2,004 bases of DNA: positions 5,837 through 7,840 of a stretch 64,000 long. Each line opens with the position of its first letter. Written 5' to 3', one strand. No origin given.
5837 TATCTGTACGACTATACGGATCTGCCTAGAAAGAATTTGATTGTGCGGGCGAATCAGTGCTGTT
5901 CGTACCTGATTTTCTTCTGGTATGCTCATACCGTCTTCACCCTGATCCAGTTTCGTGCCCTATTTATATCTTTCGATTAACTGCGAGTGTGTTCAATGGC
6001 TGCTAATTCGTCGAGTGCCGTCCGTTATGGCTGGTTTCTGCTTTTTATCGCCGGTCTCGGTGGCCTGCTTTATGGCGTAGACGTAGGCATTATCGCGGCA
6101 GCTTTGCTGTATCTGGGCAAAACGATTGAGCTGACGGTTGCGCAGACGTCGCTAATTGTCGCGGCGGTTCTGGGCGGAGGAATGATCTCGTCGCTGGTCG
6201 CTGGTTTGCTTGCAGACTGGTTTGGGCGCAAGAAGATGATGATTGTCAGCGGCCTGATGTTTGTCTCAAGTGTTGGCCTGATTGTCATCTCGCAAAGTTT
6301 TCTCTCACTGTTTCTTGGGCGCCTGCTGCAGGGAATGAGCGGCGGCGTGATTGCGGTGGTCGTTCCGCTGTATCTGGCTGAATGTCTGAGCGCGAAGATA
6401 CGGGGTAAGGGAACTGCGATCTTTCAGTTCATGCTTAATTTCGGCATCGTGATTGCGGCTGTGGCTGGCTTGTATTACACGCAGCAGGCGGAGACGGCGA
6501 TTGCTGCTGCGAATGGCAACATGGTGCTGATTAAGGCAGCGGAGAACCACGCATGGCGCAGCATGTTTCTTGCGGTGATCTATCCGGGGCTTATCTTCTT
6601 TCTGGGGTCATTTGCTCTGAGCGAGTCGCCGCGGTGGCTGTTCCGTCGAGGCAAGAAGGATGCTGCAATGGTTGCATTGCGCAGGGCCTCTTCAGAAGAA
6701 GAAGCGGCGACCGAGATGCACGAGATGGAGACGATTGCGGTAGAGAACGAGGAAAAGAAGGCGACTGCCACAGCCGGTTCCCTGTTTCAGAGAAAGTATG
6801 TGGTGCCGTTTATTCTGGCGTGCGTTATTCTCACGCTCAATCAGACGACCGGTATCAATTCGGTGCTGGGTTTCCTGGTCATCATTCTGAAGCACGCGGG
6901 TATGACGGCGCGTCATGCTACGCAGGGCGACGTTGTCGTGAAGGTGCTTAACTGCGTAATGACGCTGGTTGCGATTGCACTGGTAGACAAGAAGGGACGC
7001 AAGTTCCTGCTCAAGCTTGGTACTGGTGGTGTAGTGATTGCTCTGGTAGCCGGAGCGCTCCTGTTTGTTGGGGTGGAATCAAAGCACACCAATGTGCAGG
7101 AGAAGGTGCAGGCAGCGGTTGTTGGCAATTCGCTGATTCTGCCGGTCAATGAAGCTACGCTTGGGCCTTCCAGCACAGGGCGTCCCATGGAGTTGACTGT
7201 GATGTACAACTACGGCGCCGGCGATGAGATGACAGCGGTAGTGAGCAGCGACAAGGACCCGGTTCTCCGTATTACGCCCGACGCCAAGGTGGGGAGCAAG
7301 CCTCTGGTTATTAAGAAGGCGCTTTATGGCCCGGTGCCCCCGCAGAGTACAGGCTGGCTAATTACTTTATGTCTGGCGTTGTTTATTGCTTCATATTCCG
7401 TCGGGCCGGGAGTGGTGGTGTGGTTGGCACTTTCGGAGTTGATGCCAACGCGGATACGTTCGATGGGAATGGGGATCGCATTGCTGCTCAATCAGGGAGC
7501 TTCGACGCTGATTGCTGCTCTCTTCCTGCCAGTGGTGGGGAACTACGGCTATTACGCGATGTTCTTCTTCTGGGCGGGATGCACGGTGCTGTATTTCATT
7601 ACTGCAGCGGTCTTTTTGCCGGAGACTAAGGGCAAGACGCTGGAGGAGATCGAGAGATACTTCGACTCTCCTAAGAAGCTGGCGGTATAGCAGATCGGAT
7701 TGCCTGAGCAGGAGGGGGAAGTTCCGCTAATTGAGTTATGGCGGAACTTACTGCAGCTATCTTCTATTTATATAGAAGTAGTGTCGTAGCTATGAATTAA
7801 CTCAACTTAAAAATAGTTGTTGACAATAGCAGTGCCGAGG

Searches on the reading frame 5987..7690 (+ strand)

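Call 3: search_protein_families(library=pfam, proteins=[window:5987-7690:+], max_evalue=0.01)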
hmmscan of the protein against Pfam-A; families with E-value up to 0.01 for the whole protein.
window:5987-7690:+ (567 aa): 2 families
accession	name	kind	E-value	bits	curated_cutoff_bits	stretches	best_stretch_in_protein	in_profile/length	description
PF00083.30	Sugar_tr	-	8.3e-83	279.2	22.3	2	20-371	3-346/452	Sugar (and other) transporter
PF07690.21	MFS_1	-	6.1e-33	114.6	33.4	2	24-362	3-291/347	Major Facilitator Superfamily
